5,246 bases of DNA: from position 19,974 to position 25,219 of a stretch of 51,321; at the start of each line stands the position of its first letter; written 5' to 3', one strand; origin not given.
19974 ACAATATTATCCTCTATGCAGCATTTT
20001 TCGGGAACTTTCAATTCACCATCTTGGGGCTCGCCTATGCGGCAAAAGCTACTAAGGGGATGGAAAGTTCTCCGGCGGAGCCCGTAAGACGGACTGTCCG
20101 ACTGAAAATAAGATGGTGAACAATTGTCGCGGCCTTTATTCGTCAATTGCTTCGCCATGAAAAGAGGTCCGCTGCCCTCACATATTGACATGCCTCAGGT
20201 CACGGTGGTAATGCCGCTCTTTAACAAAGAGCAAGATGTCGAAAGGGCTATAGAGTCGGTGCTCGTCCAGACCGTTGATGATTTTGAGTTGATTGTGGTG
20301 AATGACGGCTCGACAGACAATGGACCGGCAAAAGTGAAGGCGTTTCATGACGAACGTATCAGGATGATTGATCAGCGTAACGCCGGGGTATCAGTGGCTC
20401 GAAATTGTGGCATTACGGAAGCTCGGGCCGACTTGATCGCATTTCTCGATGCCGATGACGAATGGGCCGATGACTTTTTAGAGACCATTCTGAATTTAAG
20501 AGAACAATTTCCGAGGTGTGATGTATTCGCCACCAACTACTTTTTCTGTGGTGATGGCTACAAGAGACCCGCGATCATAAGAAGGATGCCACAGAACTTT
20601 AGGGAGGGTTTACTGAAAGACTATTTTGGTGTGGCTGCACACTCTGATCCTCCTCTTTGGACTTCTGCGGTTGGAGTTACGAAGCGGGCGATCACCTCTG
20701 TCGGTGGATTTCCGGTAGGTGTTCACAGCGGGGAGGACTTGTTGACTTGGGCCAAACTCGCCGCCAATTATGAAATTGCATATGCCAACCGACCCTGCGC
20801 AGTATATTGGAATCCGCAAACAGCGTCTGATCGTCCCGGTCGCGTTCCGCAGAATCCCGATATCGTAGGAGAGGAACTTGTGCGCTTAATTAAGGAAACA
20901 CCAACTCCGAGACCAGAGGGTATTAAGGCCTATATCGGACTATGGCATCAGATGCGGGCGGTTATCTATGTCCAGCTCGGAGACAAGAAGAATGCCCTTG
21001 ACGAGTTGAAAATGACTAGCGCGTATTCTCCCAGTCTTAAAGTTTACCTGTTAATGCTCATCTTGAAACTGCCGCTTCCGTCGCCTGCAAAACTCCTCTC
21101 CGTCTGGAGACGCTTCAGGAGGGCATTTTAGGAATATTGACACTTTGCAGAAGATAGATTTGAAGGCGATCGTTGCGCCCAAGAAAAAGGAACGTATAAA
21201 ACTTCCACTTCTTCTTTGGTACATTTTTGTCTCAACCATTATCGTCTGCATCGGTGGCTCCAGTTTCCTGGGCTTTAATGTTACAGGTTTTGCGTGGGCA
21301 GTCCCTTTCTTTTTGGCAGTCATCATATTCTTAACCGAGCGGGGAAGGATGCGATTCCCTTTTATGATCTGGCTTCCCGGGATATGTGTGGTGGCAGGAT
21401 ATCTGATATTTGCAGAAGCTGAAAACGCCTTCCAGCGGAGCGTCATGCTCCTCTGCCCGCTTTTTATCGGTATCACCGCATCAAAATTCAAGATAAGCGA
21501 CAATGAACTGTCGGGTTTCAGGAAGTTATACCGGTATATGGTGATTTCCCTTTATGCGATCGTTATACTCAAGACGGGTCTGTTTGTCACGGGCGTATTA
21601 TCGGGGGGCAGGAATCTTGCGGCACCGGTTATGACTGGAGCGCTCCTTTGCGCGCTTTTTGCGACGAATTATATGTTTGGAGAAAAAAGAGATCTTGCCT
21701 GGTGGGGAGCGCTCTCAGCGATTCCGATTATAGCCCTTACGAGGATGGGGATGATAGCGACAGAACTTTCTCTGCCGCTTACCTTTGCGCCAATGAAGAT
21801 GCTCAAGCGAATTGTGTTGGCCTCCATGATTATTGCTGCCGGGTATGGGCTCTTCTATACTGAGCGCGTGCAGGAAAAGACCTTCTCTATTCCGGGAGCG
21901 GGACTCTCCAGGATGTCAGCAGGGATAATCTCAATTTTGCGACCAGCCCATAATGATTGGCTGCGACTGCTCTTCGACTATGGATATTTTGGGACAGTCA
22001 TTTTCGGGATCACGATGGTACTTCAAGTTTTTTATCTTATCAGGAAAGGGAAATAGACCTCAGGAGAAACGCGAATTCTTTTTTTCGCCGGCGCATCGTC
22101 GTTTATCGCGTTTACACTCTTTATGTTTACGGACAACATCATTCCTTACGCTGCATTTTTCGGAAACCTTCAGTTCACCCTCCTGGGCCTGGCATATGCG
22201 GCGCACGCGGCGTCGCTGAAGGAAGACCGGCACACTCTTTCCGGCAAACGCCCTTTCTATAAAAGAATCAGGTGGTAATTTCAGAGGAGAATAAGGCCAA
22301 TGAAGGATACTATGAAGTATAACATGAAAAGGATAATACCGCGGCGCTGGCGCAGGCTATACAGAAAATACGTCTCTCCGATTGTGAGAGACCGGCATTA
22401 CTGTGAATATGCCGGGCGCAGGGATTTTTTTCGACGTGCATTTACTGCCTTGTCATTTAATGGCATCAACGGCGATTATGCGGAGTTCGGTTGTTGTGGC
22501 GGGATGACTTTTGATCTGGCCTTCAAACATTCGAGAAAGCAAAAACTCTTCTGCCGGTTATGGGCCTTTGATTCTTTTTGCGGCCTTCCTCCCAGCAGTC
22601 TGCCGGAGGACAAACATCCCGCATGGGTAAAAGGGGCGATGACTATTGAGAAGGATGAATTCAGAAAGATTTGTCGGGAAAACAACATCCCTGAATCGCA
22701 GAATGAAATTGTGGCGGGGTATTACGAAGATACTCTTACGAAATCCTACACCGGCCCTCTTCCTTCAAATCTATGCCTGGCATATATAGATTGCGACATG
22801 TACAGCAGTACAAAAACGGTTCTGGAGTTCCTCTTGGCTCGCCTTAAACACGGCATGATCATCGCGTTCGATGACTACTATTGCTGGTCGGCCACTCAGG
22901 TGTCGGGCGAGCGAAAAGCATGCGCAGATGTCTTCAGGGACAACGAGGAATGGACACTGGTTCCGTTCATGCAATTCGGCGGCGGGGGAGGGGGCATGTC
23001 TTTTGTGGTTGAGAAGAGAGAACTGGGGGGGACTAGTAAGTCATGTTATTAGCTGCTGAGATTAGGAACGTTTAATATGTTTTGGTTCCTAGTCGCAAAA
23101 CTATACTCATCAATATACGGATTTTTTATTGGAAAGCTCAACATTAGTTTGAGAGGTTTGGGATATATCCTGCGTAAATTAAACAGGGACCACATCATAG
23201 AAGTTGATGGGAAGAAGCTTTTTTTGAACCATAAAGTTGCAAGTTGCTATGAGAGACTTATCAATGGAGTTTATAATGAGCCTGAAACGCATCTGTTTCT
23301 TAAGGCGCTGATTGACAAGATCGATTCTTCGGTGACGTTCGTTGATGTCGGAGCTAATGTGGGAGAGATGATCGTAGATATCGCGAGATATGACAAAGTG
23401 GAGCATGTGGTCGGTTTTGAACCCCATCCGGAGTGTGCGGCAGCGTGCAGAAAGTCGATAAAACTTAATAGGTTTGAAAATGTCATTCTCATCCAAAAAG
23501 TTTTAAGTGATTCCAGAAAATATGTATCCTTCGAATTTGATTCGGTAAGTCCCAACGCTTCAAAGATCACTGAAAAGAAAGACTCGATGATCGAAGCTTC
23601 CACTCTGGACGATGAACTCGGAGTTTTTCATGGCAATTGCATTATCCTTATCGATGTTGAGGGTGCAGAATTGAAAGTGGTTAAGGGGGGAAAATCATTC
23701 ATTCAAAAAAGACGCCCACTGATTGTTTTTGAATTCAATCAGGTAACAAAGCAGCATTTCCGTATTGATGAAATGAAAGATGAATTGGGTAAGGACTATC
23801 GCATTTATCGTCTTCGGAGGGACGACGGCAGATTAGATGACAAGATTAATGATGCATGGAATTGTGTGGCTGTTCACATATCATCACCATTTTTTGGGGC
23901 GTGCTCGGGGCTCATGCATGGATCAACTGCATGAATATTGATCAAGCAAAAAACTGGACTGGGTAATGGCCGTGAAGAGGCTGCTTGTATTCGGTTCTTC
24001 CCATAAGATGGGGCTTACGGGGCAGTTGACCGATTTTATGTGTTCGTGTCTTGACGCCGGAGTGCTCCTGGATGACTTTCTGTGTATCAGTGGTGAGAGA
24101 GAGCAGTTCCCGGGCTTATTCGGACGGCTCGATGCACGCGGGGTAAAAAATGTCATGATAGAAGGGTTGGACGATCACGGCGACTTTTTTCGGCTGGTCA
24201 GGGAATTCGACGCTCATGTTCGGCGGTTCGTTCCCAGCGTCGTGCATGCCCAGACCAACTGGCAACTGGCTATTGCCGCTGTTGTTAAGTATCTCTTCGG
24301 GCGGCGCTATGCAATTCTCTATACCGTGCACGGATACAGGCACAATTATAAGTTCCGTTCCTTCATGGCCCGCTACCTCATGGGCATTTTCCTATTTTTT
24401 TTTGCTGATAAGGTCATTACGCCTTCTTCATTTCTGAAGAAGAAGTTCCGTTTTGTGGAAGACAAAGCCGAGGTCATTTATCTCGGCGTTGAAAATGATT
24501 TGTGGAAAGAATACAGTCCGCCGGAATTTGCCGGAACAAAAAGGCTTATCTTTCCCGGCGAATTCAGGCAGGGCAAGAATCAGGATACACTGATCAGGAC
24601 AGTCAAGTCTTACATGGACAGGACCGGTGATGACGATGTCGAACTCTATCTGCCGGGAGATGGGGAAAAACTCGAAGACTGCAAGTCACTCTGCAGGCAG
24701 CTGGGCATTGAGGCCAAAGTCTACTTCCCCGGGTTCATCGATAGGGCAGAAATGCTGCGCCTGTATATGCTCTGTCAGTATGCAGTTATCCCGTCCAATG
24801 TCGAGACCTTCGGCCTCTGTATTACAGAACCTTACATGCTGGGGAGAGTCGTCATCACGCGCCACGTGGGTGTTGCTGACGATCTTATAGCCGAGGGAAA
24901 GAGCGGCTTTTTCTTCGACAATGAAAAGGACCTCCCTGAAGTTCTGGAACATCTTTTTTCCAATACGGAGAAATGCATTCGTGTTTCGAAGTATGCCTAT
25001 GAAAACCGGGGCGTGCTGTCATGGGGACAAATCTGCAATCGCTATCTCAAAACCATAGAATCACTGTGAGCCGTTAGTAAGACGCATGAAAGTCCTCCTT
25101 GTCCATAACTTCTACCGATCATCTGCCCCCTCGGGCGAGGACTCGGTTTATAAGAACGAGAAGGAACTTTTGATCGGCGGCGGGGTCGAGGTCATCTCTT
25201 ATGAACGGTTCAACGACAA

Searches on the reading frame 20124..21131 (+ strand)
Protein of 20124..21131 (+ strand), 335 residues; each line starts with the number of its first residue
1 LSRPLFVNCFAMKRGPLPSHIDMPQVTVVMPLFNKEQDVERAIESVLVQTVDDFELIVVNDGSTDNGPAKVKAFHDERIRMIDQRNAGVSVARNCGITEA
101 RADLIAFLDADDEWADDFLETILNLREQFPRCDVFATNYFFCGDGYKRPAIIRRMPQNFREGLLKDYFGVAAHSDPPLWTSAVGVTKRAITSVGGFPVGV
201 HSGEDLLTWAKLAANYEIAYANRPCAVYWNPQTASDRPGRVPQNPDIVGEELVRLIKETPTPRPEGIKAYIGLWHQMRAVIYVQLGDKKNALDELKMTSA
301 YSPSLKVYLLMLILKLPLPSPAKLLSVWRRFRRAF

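Call 8: search_protein_families(library=pfam, proteins=[window:20124-21131:+], max_evalue=0.001)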
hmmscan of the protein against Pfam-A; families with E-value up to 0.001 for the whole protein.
window:20124-21131:+ (335 aa): 4 families
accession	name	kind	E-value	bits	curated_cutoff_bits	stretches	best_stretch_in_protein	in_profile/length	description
PF00535.33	Glycos_transf_2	-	1.2e-31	110.3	23.3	1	27-159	1-138/168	Glycosyl transferase family 2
PF10111.15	Glyco_tranf_2_2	-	7.2e-14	52.4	27.3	1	27-125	1-105/276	Glycosyltransferase like family 2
PF13641.12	Glyco_tranf_2_3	-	1.2e-08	35.7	27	1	24-139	1-123/230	Glycosyltransferase like family 2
PF13632.12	Glyco_trans_2_3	-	5.1e-06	26.9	27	1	105-224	2-119/198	Glycosyl transferase family group 2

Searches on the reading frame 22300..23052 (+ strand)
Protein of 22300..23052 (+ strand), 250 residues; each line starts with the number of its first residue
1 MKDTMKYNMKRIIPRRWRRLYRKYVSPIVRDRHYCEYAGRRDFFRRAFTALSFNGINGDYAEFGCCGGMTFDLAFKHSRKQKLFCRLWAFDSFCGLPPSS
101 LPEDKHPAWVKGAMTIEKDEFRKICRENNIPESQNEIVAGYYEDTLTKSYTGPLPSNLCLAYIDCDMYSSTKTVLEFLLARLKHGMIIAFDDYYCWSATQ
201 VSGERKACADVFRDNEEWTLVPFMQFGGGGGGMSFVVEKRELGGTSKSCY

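Call 10: search_protein_families(library=pfam, proteins=[window:22300-23052:+], max_evalue=0.01)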
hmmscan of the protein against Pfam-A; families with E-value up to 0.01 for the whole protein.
window:22300-23052:+ (250 aa): 2 families
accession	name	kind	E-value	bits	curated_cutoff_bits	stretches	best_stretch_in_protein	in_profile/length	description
PF05711.17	TylF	-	2.3e-16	60.3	23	1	41-199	76-235/264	Macrocin-O-methyltransferase (TylF)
PF13578.12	Methyltransf_24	-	8.7e-05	23.8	26.3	1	62-193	2-105/105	Methyltransferase domain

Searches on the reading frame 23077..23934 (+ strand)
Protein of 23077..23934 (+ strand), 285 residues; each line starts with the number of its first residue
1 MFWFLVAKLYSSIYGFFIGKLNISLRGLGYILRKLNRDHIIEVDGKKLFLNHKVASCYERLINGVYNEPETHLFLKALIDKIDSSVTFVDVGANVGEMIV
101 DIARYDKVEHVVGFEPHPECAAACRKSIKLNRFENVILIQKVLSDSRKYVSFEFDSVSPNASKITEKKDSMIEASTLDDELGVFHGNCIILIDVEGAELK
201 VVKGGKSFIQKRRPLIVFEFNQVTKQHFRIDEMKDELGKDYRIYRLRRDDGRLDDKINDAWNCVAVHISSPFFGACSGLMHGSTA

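Call 10: search_protein_families(library=pfam, proteins=[window:23077-23934:+], max_evalue=0.01)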
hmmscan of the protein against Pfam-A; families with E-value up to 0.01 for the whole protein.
window:23077-23934:+ (285 aa): 5 families
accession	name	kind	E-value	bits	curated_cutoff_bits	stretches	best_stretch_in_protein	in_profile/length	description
PF05050.19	Methyltransf_21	-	1.5e-13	51.7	22.7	1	90-236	1-168/173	Methyltransferase FkbM domain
PF02475.24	TRM5-TYW2_MTfase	-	2.5e-06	28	28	1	84-158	36-109/164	TRM5/TYW2 methyltransferase domain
PF05575.17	V_cholerae_RfbT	-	7.5e-05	22.6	27.9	1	65-221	59-229/286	Vibrio cholerae RfbT protein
PF08123.19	DOT1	-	0.00028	20.9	23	1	57-125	14-83/205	Histone methylation protein DOT1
PF02390.23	Methyltransf_4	-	0.0061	16.5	24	1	86-140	3-57/173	Putative methyltransferase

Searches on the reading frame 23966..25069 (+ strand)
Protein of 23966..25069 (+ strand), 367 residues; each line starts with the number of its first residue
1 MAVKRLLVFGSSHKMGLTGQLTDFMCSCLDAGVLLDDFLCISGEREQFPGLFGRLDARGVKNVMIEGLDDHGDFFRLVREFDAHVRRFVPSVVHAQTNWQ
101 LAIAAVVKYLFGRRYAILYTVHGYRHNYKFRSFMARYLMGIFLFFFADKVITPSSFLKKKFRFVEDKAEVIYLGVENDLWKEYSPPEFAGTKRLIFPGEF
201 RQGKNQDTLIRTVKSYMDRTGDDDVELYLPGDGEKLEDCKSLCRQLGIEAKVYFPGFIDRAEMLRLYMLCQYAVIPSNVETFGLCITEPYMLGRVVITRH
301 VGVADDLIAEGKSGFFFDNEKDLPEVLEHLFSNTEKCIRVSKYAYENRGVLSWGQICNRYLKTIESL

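Call 10: search_protein_families(library=pfam, proteins=[window:23966-25069:+], max_evalue=0.01)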
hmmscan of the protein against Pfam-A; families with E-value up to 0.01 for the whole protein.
window:23966-25069:+ (367 aa): 5 families
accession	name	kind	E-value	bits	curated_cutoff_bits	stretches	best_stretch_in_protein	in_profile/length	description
PF00534.26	Glycos_transf_1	-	2e-23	83.2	26.4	1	189-346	13-171/172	Glycosyl transferases group 1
PF13692.12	Glyco_trans_1_4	-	2.9e-18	66.9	27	1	192-332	2-141/142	Glycosyl transferases group 1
PF13439.12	Glyco_transf_4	-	4.2e-11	43.6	28.5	1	60-176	43-167/170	Glycosyltransferase Family 4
PF13579.12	Glyco_trans_4_4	-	1.8e-06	28.8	29.7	1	70-162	52-143/158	Glycosyl transferase 4-like domain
PF20706.3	GT4-conflict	-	0.0014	18.1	26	1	169-308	175-321/385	Family 4 Glycosyltransferase in conflict systems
